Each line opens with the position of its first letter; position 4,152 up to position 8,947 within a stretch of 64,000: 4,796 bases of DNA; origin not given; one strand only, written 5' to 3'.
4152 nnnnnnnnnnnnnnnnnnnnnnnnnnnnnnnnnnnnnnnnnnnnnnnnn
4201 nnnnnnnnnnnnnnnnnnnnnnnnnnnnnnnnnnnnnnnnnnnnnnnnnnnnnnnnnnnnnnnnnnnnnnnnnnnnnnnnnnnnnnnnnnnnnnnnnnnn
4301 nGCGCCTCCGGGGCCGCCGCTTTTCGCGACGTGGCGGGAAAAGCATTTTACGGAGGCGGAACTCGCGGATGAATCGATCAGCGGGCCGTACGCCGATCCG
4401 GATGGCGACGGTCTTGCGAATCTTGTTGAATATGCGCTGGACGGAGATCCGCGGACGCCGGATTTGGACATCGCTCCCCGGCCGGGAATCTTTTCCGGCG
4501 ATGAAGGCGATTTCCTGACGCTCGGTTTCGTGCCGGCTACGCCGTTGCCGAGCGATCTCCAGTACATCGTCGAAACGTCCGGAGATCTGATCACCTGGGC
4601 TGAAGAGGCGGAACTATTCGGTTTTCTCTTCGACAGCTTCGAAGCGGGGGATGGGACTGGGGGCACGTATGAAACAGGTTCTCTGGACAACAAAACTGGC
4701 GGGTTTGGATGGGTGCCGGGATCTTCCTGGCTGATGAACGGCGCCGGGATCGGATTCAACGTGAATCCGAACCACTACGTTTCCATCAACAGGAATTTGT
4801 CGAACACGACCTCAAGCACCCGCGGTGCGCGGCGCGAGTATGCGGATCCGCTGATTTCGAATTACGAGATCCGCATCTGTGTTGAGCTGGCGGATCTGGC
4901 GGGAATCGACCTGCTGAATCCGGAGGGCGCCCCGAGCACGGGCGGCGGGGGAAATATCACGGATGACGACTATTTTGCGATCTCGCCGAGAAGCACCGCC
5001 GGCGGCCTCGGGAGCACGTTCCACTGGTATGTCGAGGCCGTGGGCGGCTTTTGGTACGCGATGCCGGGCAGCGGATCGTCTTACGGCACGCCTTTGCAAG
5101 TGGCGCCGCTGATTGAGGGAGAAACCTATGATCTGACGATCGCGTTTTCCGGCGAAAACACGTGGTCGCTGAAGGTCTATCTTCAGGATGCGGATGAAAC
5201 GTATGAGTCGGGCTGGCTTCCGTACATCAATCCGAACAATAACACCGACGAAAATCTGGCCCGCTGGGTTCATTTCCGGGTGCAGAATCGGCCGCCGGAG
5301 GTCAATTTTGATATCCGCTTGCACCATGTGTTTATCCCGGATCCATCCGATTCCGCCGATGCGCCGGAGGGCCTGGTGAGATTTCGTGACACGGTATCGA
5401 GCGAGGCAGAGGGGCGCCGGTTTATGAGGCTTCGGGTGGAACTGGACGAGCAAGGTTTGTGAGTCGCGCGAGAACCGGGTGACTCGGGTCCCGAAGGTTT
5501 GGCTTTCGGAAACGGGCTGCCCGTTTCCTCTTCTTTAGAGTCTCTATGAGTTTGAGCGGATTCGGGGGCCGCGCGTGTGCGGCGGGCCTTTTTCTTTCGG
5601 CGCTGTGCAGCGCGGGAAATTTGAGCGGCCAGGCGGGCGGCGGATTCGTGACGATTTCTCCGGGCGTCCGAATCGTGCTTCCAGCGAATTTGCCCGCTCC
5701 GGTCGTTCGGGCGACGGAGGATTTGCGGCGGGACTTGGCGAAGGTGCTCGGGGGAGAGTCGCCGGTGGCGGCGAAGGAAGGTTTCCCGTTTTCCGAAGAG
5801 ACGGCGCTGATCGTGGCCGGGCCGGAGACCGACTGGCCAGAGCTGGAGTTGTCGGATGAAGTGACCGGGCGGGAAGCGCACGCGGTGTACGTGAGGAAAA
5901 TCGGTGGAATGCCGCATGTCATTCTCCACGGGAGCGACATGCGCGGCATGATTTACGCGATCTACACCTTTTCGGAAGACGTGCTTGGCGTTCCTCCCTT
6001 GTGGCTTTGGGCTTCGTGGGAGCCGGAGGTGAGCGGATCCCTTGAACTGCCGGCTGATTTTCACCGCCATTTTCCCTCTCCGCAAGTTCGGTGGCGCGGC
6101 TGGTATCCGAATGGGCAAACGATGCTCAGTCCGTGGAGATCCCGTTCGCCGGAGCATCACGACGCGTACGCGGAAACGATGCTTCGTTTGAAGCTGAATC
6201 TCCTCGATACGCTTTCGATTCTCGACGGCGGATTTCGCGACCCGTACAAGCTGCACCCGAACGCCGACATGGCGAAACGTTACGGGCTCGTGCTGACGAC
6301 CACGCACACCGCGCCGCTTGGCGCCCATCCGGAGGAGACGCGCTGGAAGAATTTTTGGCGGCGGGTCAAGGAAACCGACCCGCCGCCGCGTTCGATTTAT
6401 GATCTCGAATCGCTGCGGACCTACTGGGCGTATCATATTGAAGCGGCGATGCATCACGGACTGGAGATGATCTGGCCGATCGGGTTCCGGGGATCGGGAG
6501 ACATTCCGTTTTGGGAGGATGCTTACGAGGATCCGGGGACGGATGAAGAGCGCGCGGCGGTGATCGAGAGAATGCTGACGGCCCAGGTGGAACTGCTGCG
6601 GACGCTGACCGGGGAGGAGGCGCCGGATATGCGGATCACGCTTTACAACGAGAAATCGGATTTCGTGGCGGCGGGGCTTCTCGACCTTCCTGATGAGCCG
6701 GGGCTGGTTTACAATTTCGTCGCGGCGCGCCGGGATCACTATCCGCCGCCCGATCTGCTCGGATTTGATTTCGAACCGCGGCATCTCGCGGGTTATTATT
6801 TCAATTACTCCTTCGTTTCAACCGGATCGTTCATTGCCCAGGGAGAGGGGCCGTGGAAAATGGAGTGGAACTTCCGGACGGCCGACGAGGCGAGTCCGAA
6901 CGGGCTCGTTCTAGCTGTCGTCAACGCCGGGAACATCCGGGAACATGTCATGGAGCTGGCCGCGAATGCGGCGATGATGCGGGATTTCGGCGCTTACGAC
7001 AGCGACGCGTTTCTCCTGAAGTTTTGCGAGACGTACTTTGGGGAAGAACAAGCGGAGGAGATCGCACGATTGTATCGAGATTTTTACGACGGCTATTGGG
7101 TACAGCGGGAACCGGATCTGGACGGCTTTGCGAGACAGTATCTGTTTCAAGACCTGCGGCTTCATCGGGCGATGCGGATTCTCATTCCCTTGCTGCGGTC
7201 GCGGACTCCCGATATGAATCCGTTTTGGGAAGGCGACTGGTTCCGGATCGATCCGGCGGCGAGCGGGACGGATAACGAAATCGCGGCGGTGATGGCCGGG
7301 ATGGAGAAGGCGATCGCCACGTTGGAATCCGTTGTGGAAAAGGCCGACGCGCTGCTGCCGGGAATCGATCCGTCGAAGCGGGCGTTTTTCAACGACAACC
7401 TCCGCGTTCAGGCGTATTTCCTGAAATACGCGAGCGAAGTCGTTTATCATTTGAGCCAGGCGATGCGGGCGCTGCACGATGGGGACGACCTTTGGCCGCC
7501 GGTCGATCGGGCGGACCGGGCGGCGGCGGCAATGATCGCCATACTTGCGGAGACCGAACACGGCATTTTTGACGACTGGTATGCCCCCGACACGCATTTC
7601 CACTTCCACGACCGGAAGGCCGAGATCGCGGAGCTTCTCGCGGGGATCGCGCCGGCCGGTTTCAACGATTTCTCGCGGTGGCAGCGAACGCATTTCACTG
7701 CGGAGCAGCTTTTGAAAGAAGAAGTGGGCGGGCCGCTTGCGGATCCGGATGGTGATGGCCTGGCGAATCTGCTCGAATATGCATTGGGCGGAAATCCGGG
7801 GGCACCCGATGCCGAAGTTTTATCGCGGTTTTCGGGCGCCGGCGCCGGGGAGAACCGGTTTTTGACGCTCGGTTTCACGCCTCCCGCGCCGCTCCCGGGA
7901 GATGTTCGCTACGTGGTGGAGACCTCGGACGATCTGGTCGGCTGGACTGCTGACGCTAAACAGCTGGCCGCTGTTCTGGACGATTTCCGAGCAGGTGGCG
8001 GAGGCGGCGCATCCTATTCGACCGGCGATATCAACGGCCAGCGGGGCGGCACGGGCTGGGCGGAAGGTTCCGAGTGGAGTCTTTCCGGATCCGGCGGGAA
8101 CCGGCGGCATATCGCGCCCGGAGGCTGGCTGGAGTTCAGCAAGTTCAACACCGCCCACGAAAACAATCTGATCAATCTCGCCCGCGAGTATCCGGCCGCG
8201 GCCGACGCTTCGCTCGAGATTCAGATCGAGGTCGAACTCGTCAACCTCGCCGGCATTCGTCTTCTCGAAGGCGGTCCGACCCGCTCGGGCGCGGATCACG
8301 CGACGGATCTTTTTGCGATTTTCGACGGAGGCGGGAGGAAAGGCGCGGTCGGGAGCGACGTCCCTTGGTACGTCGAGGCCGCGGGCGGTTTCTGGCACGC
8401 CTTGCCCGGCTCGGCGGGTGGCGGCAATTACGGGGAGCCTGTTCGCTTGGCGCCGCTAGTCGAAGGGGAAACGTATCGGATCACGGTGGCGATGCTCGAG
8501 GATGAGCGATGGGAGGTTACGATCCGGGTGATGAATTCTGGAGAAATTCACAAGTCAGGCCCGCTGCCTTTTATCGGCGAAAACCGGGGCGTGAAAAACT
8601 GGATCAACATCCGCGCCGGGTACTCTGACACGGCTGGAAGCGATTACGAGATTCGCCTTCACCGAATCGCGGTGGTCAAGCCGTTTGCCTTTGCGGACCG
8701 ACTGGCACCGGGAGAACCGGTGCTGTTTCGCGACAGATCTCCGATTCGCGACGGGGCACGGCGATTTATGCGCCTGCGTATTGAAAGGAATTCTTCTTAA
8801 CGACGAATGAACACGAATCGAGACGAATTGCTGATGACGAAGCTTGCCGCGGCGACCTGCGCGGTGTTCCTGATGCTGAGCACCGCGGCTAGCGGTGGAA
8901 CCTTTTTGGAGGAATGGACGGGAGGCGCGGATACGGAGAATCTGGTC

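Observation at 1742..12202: Four adjacent secreted proteins share an uncharacterised ~230-aa module, apparently nested inside their C-terminal domain in three of them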

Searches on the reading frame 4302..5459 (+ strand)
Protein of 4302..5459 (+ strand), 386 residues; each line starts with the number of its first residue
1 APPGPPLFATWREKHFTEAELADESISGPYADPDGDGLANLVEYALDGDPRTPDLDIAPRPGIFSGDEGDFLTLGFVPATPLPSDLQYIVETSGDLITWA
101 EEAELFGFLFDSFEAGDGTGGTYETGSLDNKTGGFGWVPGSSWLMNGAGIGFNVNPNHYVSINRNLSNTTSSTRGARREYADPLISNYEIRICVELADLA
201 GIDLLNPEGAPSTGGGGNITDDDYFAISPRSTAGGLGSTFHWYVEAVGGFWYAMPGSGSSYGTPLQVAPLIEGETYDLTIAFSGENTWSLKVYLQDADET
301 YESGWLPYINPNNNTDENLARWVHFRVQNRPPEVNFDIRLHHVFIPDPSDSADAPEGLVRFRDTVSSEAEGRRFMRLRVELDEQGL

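Call 56: predict_structure(alignment_id=A7)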
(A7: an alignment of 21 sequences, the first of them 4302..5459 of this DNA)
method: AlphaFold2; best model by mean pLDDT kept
length: 386 residues; sequences in the alignment: 21
mean_pLDDT: 83.1   pTM: 0.68
mean pLDDT of the five models: 83.1, 82.7, 82.4, 81.5, 80.6
residues with pLDDT >= 90: 203; 70-90: 92; 50-70: 64; < 50: 27
segments of 3 or more residues with pLDDT < 50: 100-105, 355-370
pLDDT, mean of each block of 10 residues (from residue 1): 68 95 92 87 86 79 63 65 70 54 60 91 96 91 94 97 83 93 89 97 93 68 91 84 96 94 96 98 96 97 97 91 94 87 83 48 43 63 57
secondary structure, 60 per line:
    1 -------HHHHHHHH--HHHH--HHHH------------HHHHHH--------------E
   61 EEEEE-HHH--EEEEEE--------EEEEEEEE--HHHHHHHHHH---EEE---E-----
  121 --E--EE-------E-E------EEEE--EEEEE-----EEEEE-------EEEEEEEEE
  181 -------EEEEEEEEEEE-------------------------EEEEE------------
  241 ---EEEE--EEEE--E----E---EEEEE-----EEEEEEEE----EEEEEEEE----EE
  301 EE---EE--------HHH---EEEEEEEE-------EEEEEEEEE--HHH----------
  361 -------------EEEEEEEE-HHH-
elements in order: H8-15 H18-21 H24-27 H40-45 E60-65 E72-77 E86-93 H96-105 E109-111 E144-147 E150-154 E160-164 E172-180 E188-198 E224-228 E244-247 E250-253 E265-269 E275-282 E287-294 E299-302 E322-329 E337-345 E374-381

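Call 75: fold_search(model_id=the predicted structure, library=pdb)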
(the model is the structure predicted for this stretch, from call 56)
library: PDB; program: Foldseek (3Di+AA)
matches with E <= 10: 1245; with E <= 0.001: 138
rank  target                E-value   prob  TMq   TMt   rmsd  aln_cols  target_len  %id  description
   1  5eyx_A                4.8e-08  1.00  0.32  0.48   6.8       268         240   12  Monoclinic Form of Centrolobium tomentosum seed lectin (CTL) complexed with Man1-3Man-OMe. (released 2016-03-16)
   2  3zyr_B                6.0e-08  1.00  0.33  0.49   7.0       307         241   10  Structure of the lectin from Platypodium elegans in complex with heptasaccharide (released 2012-01-11)
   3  5eyx_B                1.2e-07  1.00  0.32  0.49   8.1       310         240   12  Monoclinic Form of Centrolobium tomentosum seed lectin (CTL) complexed with Man1-3Man-OMe. (released 2016-03-16)
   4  9c4i_A                1.3e-07  1.00  0.32  0.47   8.3       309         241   12  Centrolobium microchaete seed lectin (CML) complexed with Man1-3Man-OMe (released 2024-06-26)
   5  2gmp_B                1.6e-07  1.00  0.33  0.50   6.9       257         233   14  Metal-free (apo) P. angolensis seed lectin in complex with GlcNAC-beta(1-2)Man (released 2006-07-25)
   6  3zvx_A                1.6e-07  1.00  0.32  0.46   7.5       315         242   10  STRUCTURE OF THE LECTIN FROM PLATYPODIUM ELEGANS IN COMPLEX WITH A TRIMANNOSIDE (released 2012-01-11)
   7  5eyy_A                2.1e-07  1.00  0.32  0.48   8.3       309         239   12  Tetragonal Form of Centrolobium tomentosum seed lectin (CTL) complexed with Man1-3Man-OMe. (released 2016-03-16)
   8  2gme_A                3.0e-07  1.00  0.30  0.46   6.9       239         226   11  Metal-free (apo) P. angolensis seed lectin (released 2006-07-25)
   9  3zvx_B                3.5e-07  1.00  0.33  0.49   7.2       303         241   11  STRUCTURE OF THE LECTIN FROM PLATYPODIUM ELEGANS IN COMPLEX WITH A TRIMANNOSIDE (released 2012-01-11)
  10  6yp6                  3.5e-07  1.00  0.29  0.46   7.8       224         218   11  Structural annotation of the conserved carbohydrate esterase vb_24B_21 from Shiga toxin-encoding bacteriophage phi24B (released 2020-09-16)
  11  2bqp_A                4.9e-07  1.00  0.30  0.47   6.2       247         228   12  THE STRUCTURE OF THE PEA LECTIN-D-GLUCOPYRANOSE COMPLEX (released 1998-12-16)
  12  1dbn_A                4.9e-07  1.00  0.32  0.48   7.8       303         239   10  MAACKIA AMURENSIS LEUKOAGGLUTININ (LECTIN) WITH SIALYLLACTOSE (released 2000-06-14)
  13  2gn3_A                5.2e-07  1.00  0.29  0.45   6.9       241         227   11  Metal-free (apo-PAL) in complex with alpha-D-Met-Man (released 2006-07-25)
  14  2gnb_B                6.1e-07  1.00  0.34  0.53   5.9       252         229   13  EDTA-treated (2 weeks) P. angolensis lectin (released 2006-07-25)
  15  4isq_A                6.9e-07  1.00  0.32  0.30   6.2       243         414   10  Binding domain of Botulinum neurotoxin DC in complex with human synaptotagmin I (released 2013-08-14)
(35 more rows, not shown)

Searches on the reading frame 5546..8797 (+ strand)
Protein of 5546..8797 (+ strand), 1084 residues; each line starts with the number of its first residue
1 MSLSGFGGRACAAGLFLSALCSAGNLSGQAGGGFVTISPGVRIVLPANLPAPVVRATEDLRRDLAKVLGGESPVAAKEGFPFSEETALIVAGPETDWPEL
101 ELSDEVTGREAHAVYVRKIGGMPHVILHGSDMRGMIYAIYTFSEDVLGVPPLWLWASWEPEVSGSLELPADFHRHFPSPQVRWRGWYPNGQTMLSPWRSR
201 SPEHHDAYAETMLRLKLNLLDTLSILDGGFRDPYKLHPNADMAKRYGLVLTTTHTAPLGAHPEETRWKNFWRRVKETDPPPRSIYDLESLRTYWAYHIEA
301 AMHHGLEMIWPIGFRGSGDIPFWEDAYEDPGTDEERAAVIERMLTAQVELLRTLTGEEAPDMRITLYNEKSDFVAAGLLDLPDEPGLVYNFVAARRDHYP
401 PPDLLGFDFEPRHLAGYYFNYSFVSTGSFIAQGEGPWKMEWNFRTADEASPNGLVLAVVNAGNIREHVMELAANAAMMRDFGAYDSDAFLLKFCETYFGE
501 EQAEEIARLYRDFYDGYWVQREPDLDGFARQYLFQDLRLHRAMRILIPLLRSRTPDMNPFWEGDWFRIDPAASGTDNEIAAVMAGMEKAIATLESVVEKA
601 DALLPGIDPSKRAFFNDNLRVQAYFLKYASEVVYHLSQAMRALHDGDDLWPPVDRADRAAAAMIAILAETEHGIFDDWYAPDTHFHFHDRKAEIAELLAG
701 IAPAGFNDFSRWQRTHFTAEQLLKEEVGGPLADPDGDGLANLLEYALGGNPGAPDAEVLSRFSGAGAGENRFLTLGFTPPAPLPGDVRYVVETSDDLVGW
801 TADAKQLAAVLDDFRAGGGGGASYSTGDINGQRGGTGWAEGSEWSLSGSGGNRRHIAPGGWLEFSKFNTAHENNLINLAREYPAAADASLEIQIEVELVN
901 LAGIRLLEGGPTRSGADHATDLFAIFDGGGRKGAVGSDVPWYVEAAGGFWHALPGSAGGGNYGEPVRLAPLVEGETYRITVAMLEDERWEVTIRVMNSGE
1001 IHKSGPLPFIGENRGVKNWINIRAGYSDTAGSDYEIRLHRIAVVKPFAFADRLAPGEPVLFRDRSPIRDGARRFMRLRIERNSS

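Call 3: search_protein_families(library=pfam, proteins=[window:5546-8797:+], max_evalue=1)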
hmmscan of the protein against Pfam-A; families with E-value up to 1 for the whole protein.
window:5546-8797:+ (1084 aa): 1 family
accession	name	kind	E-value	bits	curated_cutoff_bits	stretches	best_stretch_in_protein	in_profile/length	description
PF15979.11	Glyco_hydro_115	-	1.5e-41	143.4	27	1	178-515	3-326/335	Glycosyl hydrolase family 115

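Call 4: search_protein_families(library=ncbifam, proteins=[window:5546-8797:+], max_evalue=1)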
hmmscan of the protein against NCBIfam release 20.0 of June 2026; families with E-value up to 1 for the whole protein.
window:5546-8797:+ (1084 aa): 0 families
